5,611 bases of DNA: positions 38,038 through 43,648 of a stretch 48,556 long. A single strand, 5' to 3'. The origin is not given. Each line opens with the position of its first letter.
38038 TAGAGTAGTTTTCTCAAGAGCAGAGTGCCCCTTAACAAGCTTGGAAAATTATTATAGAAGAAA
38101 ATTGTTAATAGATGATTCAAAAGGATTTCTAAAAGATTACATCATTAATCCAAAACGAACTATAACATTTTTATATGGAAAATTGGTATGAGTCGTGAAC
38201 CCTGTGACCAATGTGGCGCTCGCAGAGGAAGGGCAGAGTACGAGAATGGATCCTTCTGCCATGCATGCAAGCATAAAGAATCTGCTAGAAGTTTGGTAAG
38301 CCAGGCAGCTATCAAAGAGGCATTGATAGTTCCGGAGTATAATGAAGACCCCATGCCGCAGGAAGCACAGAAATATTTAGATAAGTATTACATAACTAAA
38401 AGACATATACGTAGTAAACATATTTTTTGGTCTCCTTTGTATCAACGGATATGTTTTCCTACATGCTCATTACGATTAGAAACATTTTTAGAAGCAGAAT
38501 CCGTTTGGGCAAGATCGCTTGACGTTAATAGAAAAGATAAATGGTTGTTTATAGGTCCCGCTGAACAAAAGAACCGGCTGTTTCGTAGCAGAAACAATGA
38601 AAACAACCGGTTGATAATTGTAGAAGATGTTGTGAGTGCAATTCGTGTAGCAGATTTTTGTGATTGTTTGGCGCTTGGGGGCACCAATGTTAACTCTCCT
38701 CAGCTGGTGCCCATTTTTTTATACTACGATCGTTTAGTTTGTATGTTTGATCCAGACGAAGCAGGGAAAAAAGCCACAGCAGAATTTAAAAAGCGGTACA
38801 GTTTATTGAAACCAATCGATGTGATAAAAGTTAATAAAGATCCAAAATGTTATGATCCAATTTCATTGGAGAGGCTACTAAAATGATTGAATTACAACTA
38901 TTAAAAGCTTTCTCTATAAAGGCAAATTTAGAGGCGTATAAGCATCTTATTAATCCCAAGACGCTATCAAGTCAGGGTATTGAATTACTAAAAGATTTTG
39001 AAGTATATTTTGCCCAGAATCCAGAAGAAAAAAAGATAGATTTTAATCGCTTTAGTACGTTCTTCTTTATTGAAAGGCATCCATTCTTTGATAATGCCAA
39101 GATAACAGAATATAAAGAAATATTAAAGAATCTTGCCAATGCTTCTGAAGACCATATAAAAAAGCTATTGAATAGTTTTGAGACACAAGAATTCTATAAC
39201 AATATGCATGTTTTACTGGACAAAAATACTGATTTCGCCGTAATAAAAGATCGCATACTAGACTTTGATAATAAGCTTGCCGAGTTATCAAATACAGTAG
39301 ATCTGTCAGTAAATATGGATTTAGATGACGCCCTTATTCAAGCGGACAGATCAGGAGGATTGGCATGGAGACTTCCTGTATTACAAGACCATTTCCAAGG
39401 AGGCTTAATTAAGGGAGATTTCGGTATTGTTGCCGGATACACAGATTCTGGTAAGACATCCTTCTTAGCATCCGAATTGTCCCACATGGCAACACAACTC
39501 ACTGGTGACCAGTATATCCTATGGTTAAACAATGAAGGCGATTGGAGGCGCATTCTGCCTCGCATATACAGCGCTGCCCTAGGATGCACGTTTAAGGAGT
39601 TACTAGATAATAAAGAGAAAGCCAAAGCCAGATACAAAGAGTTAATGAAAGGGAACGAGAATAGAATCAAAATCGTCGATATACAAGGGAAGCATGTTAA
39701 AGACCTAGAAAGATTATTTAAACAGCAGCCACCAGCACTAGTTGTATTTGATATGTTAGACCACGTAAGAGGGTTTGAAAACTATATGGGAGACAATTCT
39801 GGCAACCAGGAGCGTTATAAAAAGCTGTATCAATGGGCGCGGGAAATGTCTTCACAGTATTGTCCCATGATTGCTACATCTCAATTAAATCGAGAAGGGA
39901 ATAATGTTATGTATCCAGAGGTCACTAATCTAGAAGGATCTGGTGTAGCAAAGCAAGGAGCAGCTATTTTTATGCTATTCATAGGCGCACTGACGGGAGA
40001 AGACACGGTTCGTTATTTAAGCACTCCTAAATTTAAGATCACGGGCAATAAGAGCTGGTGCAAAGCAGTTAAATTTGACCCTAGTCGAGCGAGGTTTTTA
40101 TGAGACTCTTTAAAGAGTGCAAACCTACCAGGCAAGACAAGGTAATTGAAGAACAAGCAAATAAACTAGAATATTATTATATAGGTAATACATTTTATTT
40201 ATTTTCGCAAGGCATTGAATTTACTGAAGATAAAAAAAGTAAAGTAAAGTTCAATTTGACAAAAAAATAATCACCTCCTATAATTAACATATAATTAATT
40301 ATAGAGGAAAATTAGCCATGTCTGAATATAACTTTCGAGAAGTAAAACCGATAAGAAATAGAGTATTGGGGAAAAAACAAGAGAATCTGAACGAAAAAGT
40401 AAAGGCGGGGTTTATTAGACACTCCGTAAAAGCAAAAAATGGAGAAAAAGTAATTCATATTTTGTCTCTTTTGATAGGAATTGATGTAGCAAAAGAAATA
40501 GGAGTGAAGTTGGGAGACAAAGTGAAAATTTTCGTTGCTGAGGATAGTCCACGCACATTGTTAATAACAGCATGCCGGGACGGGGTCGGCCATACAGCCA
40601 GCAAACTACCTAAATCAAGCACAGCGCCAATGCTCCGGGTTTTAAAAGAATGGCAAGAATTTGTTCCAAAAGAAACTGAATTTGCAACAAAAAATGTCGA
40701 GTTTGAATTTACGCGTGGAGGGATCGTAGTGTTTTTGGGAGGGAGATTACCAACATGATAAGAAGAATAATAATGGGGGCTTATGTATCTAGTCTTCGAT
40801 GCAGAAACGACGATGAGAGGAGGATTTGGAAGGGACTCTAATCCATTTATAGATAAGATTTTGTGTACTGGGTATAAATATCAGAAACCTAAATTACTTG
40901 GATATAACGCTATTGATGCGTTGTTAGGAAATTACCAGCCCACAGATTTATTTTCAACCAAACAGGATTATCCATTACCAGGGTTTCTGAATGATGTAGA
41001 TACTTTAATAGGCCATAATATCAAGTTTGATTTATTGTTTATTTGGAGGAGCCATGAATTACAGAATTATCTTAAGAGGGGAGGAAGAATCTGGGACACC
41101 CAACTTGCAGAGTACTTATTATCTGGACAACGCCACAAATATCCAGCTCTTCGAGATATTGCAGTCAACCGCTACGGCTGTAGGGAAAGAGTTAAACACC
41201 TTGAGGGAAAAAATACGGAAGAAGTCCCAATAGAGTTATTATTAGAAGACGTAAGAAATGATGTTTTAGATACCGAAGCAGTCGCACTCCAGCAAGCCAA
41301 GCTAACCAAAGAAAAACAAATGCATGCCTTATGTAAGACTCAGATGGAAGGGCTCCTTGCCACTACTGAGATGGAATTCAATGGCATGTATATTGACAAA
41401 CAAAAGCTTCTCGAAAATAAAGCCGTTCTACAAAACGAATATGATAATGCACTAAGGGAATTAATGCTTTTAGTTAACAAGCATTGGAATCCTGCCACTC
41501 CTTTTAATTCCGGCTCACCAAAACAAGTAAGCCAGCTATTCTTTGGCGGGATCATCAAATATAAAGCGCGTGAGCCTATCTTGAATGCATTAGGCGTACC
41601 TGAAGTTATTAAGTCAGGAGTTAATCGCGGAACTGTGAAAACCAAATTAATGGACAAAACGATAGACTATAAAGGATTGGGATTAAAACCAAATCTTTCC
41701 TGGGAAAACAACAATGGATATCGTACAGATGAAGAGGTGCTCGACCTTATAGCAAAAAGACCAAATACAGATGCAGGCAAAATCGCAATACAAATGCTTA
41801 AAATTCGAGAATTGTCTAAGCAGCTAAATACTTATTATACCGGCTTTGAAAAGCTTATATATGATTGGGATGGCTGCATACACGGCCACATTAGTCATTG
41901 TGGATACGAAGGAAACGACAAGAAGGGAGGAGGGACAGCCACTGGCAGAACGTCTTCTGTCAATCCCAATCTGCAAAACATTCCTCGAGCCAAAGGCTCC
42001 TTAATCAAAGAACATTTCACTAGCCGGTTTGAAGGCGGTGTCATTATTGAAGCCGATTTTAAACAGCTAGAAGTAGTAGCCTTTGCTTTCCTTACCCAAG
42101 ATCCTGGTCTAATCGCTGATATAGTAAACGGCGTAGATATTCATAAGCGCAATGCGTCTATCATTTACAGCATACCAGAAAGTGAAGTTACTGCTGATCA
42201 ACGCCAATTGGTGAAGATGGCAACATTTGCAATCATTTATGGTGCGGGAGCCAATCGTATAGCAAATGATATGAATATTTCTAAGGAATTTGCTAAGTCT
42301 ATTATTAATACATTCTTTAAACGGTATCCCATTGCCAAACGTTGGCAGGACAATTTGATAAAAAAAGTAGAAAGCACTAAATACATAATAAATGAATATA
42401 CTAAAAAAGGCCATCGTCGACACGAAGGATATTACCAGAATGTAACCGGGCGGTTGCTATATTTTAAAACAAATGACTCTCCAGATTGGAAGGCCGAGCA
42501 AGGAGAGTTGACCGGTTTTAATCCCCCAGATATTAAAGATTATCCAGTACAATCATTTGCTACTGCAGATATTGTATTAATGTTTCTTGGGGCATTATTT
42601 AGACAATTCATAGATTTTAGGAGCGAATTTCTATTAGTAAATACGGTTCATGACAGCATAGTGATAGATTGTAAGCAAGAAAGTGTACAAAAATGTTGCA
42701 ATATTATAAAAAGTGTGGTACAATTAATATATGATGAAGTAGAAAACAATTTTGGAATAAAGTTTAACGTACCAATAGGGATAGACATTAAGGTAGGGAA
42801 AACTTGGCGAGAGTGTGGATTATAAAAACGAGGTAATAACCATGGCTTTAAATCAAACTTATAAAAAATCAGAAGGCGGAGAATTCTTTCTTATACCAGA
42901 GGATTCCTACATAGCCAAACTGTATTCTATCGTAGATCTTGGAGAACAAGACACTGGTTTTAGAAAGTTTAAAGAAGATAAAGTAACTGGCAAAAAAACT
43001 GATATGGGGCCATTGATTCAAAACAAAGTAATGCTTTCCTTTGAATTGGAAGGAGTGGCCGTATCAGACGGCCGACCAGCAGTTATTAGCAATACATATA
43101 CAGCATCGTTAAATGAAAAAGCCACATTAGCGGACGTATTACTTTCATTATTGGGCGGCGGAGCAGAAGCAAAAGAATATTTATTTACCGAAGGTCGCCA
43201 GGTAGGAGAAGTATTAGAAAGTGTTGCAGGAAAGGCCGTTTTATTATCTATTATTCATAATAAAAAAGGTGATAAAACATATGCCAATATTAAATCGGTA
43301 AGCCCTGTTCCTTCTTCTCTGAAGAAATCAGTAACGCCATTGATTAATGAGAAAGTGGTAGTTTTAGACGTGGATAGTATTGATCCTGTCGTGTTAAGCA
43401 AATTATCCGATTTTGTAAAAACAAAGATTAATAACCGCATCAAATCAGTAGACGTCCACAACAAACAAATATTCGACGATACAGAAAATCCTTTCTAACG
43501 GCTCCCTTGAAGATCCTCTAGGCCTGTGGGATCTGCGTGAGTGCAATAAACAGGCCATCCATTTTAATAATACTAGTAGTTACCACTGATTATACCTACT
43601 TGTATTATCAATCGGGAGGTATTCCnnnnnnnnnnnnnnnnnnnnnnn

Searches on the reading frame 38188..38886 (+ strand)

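Call 73: search_protein_families(library=phrogs, proteins=[window:38188-38886:+], max_evalue=0.001)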
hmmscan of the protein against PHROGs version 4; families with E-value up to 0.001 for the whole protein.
window:38188-38886:+ (232 aa): 5 families
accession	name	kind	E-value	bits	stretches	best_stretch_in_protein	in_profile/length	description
phrog_47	-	DNA, RNA and nucleotide metabolism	3.7e-22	79.7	1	49-223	135-322/947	DNA primase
phrog_22173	-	DNA, RNA and nucleotide metabolism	8.9e-13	49.3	1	114-231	7-130/133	DNA primase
phrog_6444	-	DNA, RNA and nucleotide metabolism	4.2e-07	30.1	1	133-200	253-322/577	DNA primase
phrog_239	-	DNA, RNA and nucleotide metabolism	0.00013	22.1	1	3-204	42-275/801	DNA primase/helicase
phrog_849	-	DNA, RNA and nucleotide metabolism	0.0006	19.9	1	136-205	235-311/435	DNA primase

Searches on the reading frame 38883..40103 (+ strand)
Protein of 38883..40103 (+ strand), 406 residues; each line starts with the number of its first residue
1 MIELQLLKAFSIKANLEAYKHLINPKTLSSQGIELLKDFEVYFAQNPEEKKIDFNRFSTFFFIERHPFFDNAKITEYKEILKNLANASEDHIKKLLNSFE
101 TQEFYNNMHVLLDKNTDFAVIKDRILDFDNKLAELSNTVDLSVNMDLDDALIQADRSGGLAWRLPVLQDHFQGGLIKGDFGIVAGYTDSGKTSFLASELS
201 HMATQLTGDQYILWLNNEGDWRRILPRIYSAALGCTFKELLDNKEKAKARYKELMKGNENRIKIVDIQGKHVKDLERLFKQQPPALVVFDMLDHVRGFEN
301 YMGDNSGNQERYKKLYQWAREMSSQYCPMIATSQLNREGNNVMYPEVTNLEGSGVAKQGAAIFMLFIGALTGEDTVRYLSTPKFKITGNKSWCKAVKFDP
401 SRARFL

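Call 73: search_protein_families(library=phrogs, proteins=[window:38883-40103:+], max_evalue=0.001)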
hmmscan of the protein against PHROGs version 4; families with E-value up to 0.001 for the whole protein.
window:38883-40103:+ (406 aa): 3 families
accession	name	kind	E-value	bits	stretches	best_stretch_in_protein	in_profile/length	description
phrog_19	-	DNA, RNA and nucleotide metabolism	1.6e-49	170.3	1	77-405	234-578/621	DnaB-like replicative helicase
phrog_243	-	DNA, RNA and nucleotide metabolism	2.7e-11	43.9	1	169-341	26-197/273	DnaB-like replicative helicase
phrog_239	-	DNA, RNA and nucleotide metabolism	1.3e-08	35.3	1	144-389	323-579/801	DNA primase/helicase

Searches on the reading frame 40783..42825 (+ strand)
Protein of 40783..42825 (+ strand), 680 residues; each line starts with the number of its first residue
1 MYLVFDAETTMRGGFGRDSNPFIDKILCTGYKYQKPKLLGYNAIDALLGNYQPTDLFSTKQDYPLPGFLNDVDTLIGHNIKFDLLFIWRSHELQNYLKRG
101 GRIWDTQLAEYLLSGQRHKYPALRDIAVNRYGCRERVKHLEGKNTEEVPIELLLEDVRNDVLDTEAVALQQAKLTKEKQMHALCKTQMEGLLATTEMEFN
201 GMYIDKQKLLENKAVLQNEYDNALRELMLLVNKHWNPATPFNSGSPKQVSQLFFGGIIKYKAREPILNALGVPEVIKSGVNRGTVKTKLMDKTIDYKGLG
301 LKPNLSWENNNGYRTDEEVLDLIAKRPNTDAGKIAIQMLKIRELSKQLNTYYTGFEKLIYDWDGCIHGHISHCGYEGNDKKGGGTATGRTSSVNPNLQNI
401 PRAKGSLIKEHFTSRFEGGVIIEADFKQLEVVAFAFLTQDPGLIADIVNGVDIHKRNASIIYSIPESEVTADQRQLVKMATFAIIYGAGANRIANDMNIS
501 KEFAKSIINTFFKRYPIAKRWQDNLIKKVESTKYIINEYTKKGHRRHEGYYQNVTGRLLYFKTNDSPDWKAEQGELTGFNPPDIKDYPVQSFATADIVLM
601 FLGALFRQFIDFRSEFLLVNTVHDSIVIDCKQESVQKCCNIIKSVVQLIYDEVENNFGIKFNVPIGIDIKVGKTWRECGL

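Call 73: search_protein_families(library=phrogs, proteins=[window:40783-42825:+], max_evalue=0.001)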
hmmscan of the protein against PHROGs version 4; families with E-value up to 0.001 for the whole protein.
window:40783-42825:+ (680 aa): 10 families
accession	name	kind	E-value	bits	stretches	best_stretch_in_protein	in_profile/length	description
phrog_17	-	DNA, RNA and nucleotide metabolism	2.3e-105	354.9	1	2-678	672-1233/1445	DNA polymerase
phrog_9556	-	DNA, RNA and nucleotide metabolism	1.2e-64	220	1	2-400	4-439/441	DNA polymerase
phrog_2573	-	DNA, RNA and nucleotide metabolism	2e-52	179.5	1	408-674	5-273/336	DNA polymerase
phrog_5995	-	DNA, RNA and nucleotide metabolism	1.3e-18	68.5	1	482-677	2-177/236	DNA polymerase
phrog_15971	-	DNA, RNA and nucleotide metabolism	4.1e-17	63.4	1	379-538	127-263/376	DNA polymerase I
phrog_10285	-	DNA, RNA and nucleotide metabolism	3.2e-14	53.7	1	395-524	30-167/321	DNA polymerase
phrog_6375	-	DNA, RNA and nucleotide metabolism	4e-08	34.4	1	486-563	2-78/204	DNA polymerase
phrog_12241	-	DNA, RNA and nucleotide metabolism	2.9e-06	27.5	1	100-410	219-497/502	DNA polymerase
phrog_8888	-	DNA, RNA and nucleotide metabolism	7.6e-06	27.1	1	431-537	25-130/295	DNA polymerase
phrog_23226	-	DNA, RNA and nucleotide metabolism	8.8e-06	25.4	0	383-459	301-379/611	DNA polymerase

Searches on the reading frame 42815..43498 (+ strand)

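Call 74: search_protein_families(library=phrogs, proteins=[window:42815-43498:+], max_evalue=0.001)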
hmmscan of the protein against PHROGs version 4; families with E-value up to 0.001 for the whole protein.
window:42815-43498:+ (227 aa): 2 families
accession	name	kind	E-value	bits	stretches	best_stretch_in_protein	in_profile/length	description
phrog_862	-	unknown function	5.5e-12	47.1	1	7-207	13-214/276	-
phrog_6599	-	unknown function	7.4e-07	30.2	1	18-182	11-167/245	-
